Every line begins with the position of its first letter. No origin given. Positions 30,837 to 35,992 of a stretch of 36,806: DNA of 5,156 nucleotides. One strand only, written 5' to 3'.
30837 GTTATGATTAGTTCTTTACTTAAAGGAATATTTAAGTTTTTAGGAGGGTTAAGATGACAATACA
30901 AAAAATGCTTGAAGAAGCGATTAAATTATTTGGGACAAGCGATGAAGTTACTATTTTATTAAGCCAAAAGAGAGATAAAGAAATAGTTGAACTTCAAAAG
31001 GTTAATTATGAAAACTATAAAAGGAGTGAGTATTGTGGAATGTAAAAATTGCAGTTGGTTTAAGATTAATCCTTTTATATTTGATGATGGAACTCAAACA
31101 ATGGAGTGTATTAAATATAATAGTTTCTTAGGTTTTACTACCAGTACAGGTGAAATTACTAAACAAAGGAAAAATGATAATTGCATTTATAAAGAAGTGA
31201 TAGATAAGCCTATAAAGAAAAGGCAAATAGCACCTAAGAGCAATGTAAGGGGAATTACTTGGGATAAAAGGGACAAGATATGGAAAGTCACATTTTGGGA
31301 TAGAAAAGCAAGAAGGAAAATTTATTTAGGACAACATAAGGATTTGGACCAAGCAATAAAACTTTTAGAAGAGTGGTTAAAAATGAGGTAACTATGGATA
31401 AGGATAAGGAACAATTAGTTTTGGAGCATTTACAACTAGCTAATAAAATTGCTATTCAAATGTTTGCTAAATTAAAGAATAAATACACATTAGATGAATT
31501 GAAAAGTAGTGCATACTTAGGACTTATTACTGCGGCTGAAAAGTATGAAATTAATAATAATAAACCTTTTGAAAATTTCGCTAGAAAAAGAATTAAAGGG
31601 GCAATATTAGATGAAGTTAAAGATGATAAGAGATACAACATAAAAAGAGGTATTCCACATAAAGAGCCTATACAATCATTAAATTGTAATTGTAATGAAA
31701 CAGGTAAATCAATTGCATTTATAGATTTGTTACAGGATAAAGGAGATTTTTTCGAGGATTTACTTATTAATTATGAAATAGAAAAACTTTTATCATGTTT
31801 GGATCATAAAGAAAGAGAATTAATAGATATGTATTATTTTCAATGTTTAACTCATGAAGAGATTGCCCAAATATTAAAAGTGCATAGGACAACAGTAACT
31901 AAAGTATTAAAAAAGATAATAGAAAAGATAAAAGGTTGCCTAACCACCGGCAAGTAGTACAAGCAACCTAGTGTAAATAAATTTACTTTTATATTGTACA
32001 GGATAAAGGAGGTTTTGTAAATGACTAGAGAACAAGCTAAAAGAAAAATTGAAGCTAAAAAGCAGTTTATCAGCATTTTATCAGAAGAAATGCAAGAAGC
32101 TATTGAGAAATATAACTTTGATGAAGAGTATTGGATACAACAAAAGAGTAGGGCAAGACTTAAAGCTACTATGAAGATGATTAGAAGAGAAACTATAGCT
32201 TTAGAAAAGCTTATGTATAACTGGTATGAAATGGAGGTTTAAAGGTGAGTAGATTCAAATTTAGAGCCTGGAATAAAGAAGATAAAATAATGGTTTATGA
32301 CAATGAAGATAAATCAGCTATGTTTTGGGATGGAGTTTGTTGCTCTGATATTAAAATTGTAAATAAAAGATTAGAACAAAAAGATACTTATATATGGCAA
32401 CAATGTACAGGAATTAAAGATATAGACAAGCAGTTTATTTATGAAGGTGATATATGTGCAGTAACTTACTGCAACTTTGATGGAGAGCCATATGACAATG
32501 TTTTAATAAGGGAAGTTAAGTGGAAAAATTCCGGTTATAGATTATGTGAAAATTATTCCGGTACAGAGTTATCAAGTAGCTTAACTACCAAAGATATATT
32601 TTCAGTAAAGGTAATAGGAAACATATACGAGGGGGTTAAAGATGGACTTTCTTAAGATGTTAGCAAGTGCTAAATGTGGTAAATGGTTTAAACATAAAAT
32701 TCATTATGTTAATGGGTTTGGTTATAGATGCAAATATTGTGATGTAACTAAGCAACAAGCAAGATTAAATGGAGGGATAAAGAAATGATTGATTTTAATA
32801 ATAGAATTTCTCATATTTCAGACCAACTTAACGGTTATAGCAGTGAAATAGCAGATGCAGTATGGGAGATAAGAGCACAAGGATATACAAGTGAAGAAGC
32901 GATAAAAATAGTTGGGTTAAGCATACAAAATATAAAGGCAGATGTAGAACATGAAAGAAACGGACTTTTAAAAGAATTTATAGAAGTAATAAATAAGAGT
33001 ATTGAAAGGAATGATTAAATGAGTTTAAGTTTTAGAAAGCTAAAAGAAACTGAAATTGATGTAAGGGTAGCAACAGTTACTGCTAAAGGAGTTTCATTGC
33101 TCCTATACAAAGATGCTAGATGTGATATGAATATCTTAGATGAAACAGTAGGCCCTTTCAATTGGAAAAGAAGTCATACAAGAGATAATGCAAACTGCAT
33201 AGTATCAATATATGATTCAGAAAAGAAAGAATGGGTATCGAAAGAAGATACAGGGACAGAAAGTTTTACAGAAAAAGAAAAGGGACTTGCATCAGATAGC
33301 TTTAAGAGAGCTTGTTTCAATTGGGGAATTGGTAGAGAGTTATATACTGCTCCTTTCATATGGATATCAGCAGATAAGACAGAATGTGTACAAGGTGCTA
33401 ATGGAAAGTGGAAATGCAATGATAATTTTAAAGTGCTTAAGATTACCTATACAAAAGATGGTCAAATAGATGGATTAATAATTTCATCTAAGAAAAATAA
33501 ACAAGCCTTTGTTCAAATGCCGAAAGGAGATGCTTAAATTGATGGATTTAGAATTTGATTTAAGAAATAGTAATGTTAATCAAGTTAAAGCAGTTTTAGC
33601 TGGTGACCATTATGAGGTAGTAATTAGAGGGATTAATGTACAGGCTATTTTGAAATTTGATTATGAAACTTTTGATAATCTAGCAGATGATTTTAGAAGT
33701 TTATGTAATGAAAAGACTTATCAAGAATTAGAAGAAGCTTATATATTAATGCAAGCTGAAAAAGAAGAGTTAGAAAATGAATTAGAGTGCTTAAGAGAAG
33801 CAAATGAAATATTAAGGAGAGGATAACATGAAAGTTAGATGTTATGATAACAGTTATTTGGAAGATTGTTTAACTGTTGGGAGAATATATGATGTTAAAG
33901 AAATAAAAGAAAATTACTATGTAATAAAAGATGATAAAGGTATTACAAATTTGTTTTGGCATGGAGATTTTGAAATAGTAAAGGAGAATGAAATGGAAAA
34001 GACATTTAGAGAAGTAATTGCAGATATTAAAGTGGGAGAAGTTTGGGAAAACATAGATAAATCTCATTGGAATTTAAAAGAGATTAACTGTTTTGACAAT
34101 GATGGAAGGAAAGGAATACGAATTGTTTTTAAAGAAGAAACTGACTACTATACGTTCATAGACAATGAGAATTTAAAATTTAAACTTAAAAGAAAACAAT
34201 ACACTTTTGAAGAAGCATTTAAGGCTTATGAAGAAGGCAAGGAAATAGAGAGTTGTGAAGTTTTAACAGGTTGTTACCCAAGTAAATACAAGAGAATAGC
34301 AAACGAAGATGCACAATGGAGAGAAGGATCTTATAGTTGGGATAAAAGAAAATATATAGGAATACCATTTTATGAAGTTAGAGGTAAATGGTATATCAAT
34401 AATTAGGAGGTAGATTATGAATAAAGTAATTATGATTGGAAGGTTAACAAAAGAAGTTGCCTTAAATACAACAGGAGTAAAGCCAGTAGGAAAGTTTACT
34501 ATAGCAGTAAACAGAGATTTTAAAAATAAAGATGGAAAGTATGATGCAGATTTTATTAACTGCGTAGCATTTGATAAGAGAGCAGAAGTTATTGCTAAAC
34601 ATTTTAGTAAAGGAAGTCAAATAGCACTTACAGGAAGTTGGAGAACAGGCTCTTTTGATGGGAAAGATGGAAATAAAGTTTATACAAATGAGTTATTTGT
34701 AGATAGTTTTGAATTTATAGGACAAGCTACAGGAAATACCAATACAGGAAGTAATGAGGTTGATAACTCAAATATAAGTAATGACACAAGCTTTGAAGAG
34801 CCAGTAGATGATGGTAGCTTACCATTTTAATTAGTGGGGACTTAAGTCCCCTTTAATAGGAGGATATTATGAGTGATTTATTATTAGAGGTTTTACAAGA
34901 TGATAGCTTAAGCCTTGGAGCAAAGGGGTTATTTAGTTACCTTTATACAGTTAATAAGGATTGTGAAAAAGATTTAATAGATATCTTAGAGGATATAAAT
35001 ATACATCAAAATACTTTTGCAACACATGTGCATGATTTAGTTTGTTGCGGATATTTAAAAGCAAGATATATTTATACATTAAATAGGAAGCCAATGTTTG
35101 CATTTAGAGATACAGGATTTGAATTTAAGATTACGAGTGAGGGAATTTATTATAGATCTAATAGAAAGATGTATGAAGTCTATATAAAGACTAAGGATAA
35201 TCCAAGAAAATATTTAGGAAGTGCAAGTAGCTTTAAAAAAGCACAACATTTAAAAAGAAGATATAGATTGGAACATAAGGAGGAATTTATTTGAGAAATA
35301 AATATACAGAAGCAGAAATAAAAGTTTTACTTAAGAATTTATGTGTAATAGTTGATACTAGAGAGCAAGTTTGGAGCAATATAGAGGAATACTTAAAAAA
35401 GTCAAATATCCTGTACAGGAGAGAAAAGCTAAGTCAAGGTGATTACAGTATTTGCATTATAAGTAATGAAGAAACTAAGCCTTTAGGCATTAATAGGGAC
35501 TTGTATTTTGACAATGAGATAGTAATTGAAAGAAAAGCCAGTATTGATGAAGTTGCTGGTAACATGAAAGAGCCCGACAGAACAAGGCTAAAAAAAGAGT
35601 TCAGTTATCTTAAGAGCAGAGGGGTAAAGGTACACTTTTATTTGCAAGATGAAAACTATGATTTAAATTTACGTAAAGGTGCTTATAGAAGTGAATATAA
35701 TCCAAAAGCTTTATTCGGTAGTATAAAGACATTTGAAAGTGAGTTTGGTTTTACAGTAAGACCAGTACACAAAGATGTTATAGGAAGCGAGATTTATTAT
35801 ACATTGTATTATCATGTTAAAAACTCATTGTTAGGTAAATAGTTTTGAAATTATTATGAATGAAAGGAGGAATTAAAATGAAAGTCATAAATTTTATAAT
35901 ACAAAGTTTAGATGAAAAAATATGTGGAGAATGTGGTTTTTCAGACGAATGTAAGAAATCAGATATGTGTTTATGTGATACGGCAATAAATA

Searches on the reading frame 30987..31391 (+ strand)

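Call 12: search_protein_families(library=phrogs, proteins=[window:30987-31391:+], max_evalue=0.001)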
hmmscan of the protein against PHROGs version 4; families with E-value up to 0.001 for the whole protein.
window:30987-31391:+ (134 aa): 2 families
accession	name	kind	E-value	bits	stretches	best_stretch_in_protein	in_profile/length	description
phrog_99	-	DNA, RNA and nucleotide metabolism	2.6e-05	25.1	1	83-130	211-255/383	HNH endonuclease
phrog_4578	-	DNA, RNA and nucleotide metabolism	3.2e-05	24.8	1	78-129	60-109/130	HNH endonuclease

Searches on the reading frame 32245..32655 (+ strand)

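Call 12: search_protein_families(library=phrogs, proteins=[window:32245-32655:+], max_evalue=0.001)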
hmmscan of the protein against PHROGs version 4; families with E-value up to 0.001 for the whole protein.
window:32245-32655:+ (136 aa): 3 families
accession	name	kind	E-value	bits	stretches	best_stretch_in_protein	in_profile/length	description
phrog_98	-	unknown function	3.7e-20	73.3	1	1-129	25-145/208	-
phrog_9246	-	unknown function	1.4e-05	26.3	1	5-73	4-75/82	-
phrog_8684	-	unknown function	2.5e-05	25.3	1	53-130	63-156/164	-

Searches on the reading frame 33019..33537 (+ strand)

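Call 12: search_protein_families(library=phrogs, proteins=[window:33019-33537:+], max_evalue=0.001)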
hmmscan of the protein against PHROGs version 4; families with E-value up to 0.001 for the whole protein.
window:33019-33537:+ (172 aa): 2 families
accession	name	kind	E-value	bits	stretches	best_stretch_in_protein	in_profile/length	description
phrog_14970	-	unknown function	5.1e-80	270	1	1-167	2-171/230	-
phrog_1097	-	DNA, RNA and nucleotide metabolism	1.9e-15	58.4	1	27-132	35-137/251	Erf-like ssDNA annealing protein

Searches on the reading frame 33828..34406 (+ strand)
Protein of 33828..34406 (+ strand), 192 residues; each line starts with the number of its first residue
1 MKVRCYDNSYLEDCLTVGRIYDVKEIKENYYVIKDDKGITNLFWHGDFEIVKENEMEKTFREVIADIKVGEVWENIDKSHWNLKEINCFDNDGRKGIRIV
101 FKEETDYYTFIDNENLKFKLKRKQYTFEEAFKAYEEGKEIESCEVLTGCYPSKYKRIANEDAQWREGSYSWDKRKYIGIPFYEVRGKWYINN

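Call 12: search_protein_families(library=phrogs, proteins=[window:33828-34406:+], max_evalue=0.001)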
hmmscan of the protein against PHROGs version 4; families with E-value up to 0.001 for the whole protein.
window:33828-34406:+ (192 aa): 1 family
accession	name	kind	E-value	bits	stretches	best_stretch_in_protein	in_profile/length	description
phrog_17705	-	unknown function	4.3e-20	73.4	1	19-192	37-202/202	-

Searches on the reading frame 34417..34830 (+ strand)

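Call 12: search_protein_families(library=phrogs, proteins=[window:34417-34830:+], max_evalue=0.001)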
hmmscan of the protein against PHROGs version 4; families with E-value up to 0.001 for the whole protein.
window:34417-34830:+ (137 aa): 2 families
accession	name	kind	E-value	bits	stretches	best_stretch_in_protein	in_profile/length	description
phrog_44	-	DNA, RNA and nucleotide metabolism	4.2e-41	142.5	1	1-137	87-228/271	single strand DNA binding protein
phrog_25370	-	unknown function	1.5e-07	32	1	1-46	2-48/48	-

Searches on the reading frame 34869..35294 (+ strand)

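Call 12: search_protein_families(library=phrogs, proteins=[window:34869-35294:+], max_evalue=0.001)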
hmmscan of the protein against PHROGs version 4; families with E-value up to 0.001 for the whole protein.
window:34869-35294:+ (141 aa): 1 family
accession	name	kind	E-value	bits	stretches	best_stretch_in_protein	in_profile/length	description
phrog_11718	-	unknown function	0.00026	22.3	1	8-68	19-78/105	-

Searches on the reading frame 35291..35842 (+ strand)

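Call 12: search_protein_families(library=phrogs, proteins=[window:35291-35842:+], max_evalue=0.001)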
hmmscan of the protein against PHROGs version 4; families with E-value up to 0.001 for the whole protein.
window:35291-35842:+ (183 aa): 1 family
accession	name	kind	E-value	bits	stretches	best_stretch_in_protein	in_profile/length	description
phrog_3490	-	DNA, RNA and nucleotide metabolism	4.9e-47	161.2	1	9-181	1-171/175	ERCC4-type nuclease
